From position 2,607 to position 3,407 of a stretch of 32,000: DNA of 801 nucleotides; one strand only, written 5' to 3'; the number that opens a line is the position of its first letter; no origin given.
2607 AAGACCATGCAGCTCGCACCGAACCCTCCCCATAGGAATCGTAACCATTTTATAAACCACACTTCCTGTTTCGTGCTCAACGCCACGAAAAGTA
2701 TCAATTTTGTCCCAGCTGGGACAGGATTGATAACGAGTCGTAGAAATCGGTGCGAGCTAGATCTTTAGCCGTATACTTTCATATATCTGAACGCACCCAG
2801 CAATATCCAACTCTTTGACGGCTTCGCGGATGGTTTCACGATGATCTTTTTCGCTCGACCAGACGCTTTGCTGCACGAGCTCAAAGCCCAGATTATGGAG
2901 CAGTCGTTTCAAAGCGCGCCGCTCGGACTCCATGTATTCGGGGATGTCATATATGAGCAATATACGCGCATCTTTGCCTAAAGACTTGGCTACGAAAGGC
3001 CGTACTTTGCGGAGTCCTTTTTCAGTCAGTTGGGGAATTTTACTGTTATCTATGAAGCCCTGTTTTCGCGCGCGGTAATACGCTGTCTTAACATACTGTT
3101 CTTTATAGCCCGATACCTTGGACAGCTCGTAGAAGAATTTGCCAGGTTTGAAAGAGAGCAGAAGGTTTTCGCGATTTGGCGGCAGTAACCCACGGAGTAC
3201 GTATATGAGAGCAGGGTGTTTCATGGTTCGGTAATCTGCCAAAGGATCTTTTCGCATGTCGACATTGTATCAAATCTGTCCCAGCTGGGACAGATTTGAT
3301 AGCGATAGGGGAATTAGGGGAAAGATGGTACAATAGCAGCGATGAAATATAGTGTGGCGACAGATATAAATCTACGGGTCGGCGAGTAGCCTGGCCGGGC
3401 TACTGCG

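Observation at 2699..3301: PaaX-like regulator gene bracketed by two copies of a long perfect palindrome, one overlapping its own promoter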

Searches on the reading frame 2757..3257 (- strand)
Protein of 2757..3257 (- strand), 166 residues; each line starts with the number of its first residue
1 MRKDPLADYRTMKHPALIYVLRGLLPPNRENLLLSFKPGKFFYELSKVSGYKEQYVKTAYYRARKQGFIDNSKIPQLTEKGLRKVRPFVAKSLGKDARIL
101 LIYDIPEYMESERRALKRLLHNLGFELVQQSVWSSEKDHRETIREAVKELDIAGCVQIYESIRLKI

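Call 7: search_protein_families(library=pfam, proteins=[window:2757-3257:-], max_evalue=1)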
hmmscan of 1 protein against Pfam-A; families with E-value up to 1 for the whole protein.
window:2757-3257:- (166 aa): 3 families
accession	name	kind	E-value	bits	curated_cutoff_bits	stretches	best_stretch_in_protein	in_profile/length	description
PF20803.2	PaaX_M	-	5.6e-11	42.8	24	1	100-161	10-71/83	PaaX protein central Cas2-like domain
PF24409.1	wHTH-PRTase_assc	-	0.0097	16.4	27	1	44-86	16-56/83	wHTH-PRTase associated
PF19040.6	SGNH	-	0.055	13.6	27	1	84-152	130-199/248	SGNH domain (fused to AT3 domains)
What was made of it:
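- On PaaX family (TIGR02277; PF07848 + PF20803 + C-terminal domain): E=5.6e-11, 42.8 bits against a cut-off of 24 (call 7).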

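Call 8: search_protein_families(library=ncbifam, proteins=[window:2757-3257:-], max_evalue=1)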
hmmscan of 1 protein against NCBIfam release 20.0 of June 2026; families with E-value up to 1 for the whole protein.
window:2757-3257:- (166 aa): 2 families
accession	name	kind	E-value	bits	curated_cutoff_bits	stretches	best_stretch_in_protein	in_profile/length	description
TIGR02277.1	PaaX_trns_reg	equivalog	1.3e-06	28.2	264.55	1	45-159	26-149/279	phenylacetic acid degradation operon negative regulatory protein PaaX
TIGR01573.1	cas2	equivalog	6.9e-06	26.2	24.5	1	98-148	2-53/96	CRISPR-associated endonuclease Cas2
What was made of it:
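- On PaaX family (TIGR02277; PF07848 + PF20803 + C-terminal domain): TIGR02277 scores 28.2 bits against a cut-off of 264.55 and covers only profile positions 26-149 of 279 (call 8).
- On CRISPR Cas2: TIGR01573 26.2 bits against 24.5 (call 8).
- Closest known: PaaX, the phenylacetyl-CoA-responsive repressor of the paa genes. Different: The C-terminal domain is missing, and the score is far below the PaaX equivalog cut-off (28 against 264 bits, call 8).
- Checked: 'PaaX-like/Cas2 fold' is confirmed: Pfam PaaX_M (PF20803) E=5.6e-11 and TIGR01573 Cas2 26.2 bits against a cut-off of 24.5 (calls 7, 8).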

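Call 9: search_solved_structures(query=window:2757-3257:-, max_evalue=10, show_alignments=2)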
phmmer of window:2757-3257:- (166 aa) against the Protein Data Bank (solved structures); distinct sequences matched with E-value up to 10: 3.
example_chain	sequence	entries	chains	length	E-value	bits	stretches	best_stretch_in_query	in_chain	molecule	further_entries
8a39_AP1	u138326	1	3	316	0.086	16.2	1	48-91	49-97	DNA-binding transcriptional repressor of phenylacetic acid degradation, aryl-CoA responsiv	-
6dxo_A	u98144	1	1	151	0.093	16.1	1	8-64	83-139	RNA polymerase ECF-subfamily sigma factor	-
3exc_X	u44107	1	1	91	0.46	13.8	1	98-146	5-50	Uncharacterized protein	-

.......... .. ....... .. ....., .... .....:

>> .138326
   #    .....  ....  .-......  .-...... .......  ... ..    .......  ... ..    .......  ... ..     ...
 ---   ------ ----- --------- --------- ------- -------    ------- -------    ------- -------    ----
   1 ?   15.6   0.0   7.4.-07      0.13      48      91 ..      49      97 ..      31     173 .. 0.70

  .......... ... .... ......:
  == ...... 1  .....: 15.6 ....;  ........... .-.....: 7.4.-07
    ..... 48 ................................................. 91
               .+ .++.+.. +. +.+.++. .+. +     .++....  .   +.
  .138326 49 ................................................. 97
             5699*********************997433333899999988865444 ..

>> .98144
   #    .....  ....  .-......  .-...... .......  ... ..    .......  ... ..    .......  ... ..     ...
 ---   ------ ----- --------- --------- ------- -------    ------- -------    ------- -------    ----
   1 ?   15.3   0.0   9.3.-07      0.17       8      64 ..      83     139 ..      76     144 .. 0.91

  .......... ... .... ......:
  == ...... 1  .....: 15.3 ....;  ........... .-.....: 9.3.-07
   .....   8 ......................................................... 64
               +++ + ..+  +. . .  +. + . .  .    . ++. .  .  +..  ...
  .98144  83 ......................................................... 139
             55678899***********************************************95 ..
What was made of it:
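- On PaaX family (TIGR02277; PF07848 + PF20803 + C-terminal domain): A weak phmmer match to residues 49-97 of 8a39, E=0.086 (call 9).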

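Call 10: find_homologous_proteins(query=window:2757-3257:-, max_evalue=0.001)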
Query window:2757-3257:- (166 aa): 13 proteins with E <= 0.001 among 66 candidates.
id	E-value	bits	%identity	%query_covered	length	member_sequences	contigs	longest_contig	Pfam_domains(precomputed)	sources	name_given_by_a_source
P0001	4.4e-100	350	96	100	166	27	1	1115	PF20803.3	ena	-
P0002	6.5e-69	249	70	97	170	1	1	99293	PF20803.3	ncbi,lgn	-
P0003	1.3e-67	245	72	93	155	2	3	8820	PF20803.3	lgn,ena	-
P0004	2.3e-67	244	71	93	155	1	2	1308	PF20803.3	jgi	jgi:DNA-binding transcriptional regulator PaaX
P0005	5.7e-66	239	68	96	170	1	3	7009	PF20803.3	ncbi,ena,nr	ncbi:hypothetical protein KBD11_00980 [Candidatus Saccharibacteria bacterium]|nr:hypothetical protei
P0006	9.2e-64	232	65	97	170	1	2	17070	PF20803.3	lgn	-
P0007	4.1e-56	207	58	95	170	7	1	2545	PF20803.3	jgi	jgi:DNA-binding transcriptional regulator PaaX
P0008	1.5e-53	199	58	95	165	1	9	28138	PF20803.3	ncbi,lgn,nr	ncbi:CRISPR-associated endonuclease Cas2 [Candidatus Saccharibacteria bacterium]|nr:CRISPR-associate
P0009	2.9e-47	179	52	95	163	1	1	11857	PF20803.3,PF09827.15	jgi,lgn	-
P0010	2.0e-38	150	49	92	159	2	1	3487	PF20803.3,PF09827.15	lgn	-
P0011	1.8e-37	147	48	88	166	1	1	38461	PF20803.3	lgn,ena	-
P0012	3.1e-37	146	47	91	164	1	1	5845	PF20803.3,PF09827.15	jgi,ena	-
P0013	3.4e-30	123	46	84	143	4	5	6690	PF20803.3,PF09827.15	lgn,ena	-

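Call 15: find_encoding_contigs(protein=P0002, flank=10000, max_places=2)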
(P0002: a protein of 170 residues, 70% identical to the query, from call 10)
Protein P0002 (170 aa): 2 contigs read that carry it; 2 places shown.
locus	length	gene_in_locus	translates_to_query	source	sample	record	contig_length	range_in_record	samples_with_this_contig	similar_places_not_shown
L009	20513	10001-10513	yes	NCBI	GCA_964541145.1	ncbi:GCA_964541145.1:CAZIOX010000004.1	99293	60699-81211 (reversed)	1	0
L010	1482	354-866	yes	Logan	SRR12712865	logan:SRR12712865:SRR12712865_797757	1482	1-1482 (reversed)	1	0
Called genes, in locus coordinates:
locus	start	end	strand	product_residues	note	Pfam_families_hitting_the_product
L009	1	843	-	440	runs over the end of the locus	PF00587:tRNA-synt_2b, PF03129:HGTP_anticodon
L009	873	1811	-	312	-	-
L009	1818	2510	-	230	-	PF11967:RecO_N, PF02565:RecO_C (weak)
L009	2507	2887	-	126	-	PF00072:Response_reg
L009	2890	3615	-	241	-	-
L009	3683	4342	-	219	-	-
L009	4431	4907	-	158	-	PF02353:CMAS (weak), PF13489:Methyltransf_23 (weak), PF13649:Methyltransf_25 (weak)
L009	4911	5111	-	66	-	PF02609:Exonuc_VII_S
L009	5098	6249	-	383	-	PF13742:tRNA_anti_2, PF01336:tRNA_anti-codon, PF02601:Exonuc_VII_L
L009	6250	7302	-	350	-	PF03706:LPG_synthase_TM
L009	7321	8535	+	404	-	-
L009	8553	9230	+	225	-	PF02592:Vut_1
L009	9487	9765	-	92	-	-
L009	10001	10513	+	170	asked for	PF20803:PaaX_M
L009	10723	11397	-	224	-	-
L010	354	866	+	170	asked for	PF20803:PaaX_M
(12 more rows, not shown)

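Call 16: find_encoding_contigs(protein=P0008, flank=10000, max_places=2)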
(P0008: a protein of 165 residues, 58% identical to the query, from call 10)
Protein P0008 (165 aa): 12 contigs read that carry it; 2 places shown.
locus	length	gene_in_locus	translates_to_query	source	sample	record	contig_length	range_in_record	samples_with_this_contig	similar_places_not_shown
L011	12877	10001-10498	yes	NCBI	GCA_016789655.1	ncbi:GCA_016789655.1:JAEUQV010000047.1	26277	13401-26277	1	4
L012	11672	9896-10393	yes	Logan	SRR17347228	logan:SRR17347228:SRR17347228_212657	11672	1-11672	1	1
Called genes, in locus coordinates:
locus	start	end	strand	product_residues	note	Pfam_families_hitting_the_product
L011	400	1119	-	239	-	-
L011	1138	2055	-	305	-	PF00892:EamA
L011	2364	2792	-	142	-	PF01850:PIN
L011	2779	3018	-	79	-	PF04014:MazE_antitoxin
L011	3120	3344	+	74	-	-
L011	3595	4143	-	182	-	PF12510:Smoothelin (weak)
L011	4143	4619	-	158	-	-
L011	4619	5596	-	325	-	PF01979:Amidohydro_1, PF07969:Amidohydro_3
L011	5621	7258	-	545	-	PF00764:Arginosuc_synth, PF06508:QueC (weak), PF20979:Arginosuc_syn_C, PF02142:MGS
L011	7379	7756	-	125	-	PF02661:Fic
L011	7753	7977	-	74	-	-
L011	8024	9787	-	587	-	PF01336:tRNA_anti-codon, PF00152:tRNA-synt_2, PF02938:GAD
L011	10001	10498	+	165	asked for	PF20803:PaaX_M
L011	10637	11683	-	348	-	PF00571:CBS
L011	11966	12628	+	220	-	PF13462:Thioredoxin_4, PF01323:DSBA (weak)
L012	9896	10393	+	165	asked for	PF20803:PaaX_M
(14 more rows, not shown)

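Call 17: find_encoding_contigs(protein=P0011, flank=10000, max_places=2)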
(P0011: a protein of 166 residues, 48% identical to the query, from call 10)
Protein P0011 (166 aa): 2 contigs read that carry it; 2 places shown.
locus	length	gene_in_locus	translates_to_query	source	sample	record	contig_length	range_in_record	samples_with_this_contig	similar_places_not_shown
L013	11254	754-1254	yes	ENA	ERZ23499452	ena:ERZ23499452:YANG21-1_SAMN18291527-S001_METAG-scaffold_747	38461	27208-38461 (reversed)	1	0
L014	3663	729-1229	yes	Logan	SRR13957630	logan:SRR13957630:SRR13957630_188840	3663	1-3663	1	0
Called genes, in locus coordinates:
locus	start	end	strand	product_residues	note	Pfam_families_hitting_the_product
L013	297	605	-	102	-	PF00829:Ribosomal_L21p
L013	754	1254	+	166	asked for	PF20803:PaaX_M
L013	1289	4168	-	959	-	PF00133:tRNA-synt_1, PF09334:tRNA-synt_1g (faint), PF08264:Anticodon_1, PF19302:DUF5915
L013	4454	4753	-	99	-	-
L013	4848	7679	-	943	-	PF08471:Ribonuc_red_2_N, PF02867:Ribonuc_red_lgC, PF12637:TSCPD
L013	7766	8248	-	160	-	PF22811:Zn_ribbon_NrdR, PF03477:ATP-cone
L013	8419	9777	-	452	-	PF00091:Tubulin, PF12327:FtsZ_C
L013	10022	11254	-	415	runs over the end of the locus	PF02491:SHS2_FTSA, PF11104:PilM_2 (weak), PF00022:Actin (faint), PF06723:MreB_Mbl (weak), PF14450:FtsA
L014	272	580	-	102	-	PF00829:Ribosomal_L21p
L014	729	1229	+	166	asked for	PF20803:PaaX_M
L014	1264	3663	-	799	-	?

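Call 24: find_related_loci(query=A1, collection=metagenome_contigs, flank=3000)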
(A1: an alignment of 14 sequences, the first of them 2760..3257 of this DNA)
Query A1 (166 aa) in metagenome_contigs; peptide patterns used: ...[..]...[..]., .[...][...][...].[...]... (x = any residue, [..] = any of these).
600 stretches matched a pattern (row limit reached: there are more); 308 encode a relative of the query (tblastn E <= 1e-3); the best 80 are kept; 80 distinct loci.
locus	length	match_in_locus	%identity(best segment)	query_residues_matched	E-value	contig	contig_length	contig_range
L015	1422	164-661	96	1-166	1e-115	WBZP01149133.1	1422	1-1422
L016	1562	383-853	56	8-164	5e-64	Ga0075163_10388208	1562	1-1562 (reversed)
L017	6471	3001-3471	55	8-164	2e-57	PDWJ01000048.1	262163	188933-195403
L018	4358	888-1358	55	8-164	4e-57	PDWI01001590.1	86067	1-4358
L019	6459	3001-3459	50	13-164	3e-50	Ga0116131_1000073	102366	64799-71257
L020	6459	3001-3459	50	13-164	3e-50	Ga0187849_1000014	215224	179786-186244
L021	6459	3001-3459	48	13-164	4e-48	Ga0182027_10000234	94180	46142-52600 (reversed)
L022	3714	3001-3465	46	13-166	8e-45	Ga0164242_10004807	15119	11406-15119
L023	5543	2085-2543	47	16-166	1e-43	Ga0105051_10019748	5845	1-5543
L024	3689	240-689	45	19-165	1e-40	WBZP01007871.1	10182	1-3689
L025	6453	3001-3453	48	16-164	4e-39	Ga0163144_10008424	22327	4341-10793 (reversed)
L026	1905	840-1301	40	13-164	2e-37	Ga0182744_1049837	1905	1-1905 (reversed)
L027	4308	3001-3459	50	11-161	2e-37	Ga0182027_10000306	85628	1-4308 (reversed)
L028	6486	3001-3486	42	9-165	8e-37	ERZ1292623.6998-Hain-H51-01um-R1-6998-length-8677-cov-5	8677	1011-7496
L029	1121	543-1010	43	6-160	8e-38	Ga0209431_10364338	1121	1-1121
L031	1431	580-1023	41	16-161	2e-33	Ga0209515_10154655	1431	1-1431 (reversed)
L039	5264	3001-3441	36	19-164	3e-27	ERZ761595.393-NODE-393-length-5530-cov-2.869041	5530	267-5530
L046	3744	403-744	36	61-159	7e-14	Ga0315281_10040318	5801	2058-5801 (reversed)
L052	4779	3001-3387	29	42-161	1e-12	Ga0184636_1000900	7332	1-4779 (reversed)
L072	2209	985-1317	29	57-161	8e-10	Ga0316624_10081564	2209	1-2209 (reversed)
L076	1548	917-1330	27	38-160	9e-10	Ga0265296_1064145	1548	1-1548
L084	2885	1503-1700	39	99-164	2e-9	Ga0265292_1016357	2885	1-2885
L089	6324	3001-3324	29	48-159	3e-9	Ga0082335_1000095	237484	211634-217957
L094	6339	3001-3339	30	62-160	3e-9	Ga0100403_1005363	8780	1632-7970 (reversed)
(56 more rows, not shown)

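Call 28: predict_structure(alignment_id=A1)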
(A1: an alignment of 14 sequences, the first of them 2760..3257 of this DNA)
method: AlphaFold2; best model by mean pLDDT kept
length: 166 residues; sequences in the alignment: 14
mean_pLDDT: 66.8   pTM: 0.48
mean pLDDT of the five models: 66.8, 65.6, 65.3, 64.6, 62.9
residues with pLDDT >= 90: 26; 70-90: 58; 50-70: 34; < 50: 48
segments of 3 or more residues with pLDDT < 50: 1-38, 86-90, 163-166
pLDDT, mean of each block of 10 residues (from residue 1): 40 41 40 43 58 73 77 67 54 68 84 93 86 84 92 80 47
secondary structure, 60 per line:
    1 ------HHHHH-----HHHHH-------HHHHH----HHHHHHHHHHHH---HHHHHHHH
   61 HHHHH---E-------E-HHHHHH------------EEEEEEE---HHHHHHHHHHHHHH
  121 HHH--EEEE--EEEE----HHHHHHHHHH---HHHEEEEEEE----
elements in order: H7-11 H17-21 H29-33 H38-49 H53-65 H79-84 E97-103 H107-123 E126-129 E132-135 H140-149 E156-162
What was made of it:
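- On PaaX family (TIGR02277; PF07848 + PF20803 + C-terminal domain): The model's helices fit a winged helix but pLDDT is 40-77 (call 28).
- Tried and rejected: The structure model is only moderate (pLDDT 67, N-terminus below 50, call 28), so I drew no conclusions about dimer dimensions from it.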

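Call 34: fold_search(model_id=the predicted structure, library=pdb)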
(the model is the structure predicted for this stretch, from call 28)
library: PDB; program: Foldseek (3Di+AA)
matches with E <= 10: 900; with E <= 0.001: 1
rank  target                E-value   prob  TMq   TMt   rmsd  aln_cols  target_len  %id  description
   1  8a39_AP1              1.1e-04  1.00  0.39  0.22  15.8       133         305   23  Crystal Structure of PaaX from Escherichia coli W (released 2023-07-05)
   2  5xvn_F                3.0e-03  1.00  0.33  0.48   4.0        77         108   23  E. far Cas1-Cas2/prespacer binary complex (released 2017-10-04)
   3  3exc                  4.6e-03  1.00  0.33  0.63   3.1        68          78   25  Structure of the RNA'se SSO8090 from Sulfolobus solfataricus (released 2008-11-11)
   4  5xvo_F                8.6e-03  1.00  0.33  0.50   3.1        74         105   22  E. fae Cas1-Cas2/prespacer/target ternary complex revealing DNA sampling and half-integration states (released 2017-10-04)
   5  9h6t_A                1.0e-02  1.00  0.30  0.44   4.2        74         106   23  Partial Cas1-Cas2 CRISPR integrase complex bound to a half-integration product, Streptococcus thermophilus DGCC 7710 C (released 2026-02-18)
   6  4wk3                  1.0e-02  0.99  0.29  0.51   4.0        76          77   12  Structure of Staphyloccus aureus PstA (released 2014-11-26)
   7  4czd_C                1.1e-02  0.69  0.24  0.27  16.1       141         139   14  Sirohaem decarboxylase AhbA/B - an enzyme with structural homology to the Lrp/AsnC transcription factor family that is (released 2014-06-11)
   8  5zyf_C                1.2e-02  1.00  0.31  0.55   3.2        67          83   19  Crystal structure of Streptococcus pyogenes type II-A Cas2 (released 2018-08-15)
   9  5xvp_E                1.3e-02  1.00  0.33  0.49   3.4        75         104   21  E. fae Cas1-Cas2/prespacer/target ternary complex revealing the fully integrated states (released 2017-10-04)
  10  6qxt_W                1.3e-02  0.99  0.28  0.42   4.9        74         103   23  Cas1-Cas2-Csn2-DNA dimer complex from the Type II-A CRISPR-Cas system (released 2019-05-08)
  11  5xvo_E                1.4e-02  1.00  0.32  0.47   3.5        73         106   22  E. fae Cas1-Cas2/prespacer/target ternary complex revealing DNA sampling and half-integration states (released 2017-10-04)
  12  8pk1_A                1.4e-02  1.00  0.30  0.43   4.4        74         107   23  Cas1-Cas2 CRISPR integrase bound to prespacer DNA, Streptococcus thermophilus DGCC 7710 CRISPR3 system (released 2024-07-10)
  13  2i0x                  1.5e-02  1.00  0.31  0.55   3.4        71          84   20  Hypothetical protein PF1117 from Pyrococcus furiosus (released 2006-10-10)
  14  5xvn_E                1.6e-02  1.00  0.33  0.50   3.1        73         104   23  E. far Cas1-Cas2/prespacer binary complex (released 2017-10-04)
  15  8ia4_B                1.8e-02  1.00  0.30  0.49   3.4        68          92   19  Crystal structure of Cas2 in complex with AcrVA5-peptide (released 2023-03-22)
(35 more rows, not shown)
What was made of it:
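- On CRISPR Cas2: Cas2 structures rank 2nd onward in the fold search (call 34).
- Closest known: PaaX, the phenylacetyl-CoA-responsive repressor of the paa genes. Same: PaaX 8a39 is the best structural match (calls 7, 34).
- Checked: The best structural match is E. coli PaaX 8a39, followed by Cas2 proteins (call 34).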

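Call 35: search_protein_representatives(alignment_id=A1)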
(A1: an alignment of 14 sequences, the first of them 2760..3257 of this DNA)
Query: 14 sequences, 163 profile positions. Proteins with E-value up to 0.001 (for the whole library): 3861; up to 1e-10: 360; up to 1e-30: 61. The best 150 are listed.
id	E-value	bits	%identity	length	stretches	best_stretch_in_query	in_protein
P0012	1.2e-63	230.3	-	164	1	4-162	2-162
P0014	2.3e-62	226.1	-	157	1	10-162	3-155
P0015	1.6e-60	220.1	-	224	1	7-162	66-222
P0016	1.0e-59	217.5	-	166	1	6-162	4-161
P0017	4.6e-57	208.8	-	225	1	8-162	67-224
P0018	4.8e-54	199.0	-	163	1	4-158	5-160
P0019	9.3e-54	198.1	-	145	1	22-162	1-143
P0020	6.5e-53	195.3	-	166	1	4-162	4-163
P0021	1.9e-52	193.9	-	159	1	8-161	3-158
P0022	5.1e-52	192.4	-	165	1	2-160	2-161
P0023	2.4e-49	183.8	-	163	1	8-162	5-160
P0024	2.3e-48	180.5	-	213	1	8-161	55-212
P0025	2.5e-48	180.4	-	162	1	8-161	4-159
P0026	3.3e-48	180.0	-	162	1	7-162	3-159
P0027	6.8e-48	179.0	-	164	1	7-162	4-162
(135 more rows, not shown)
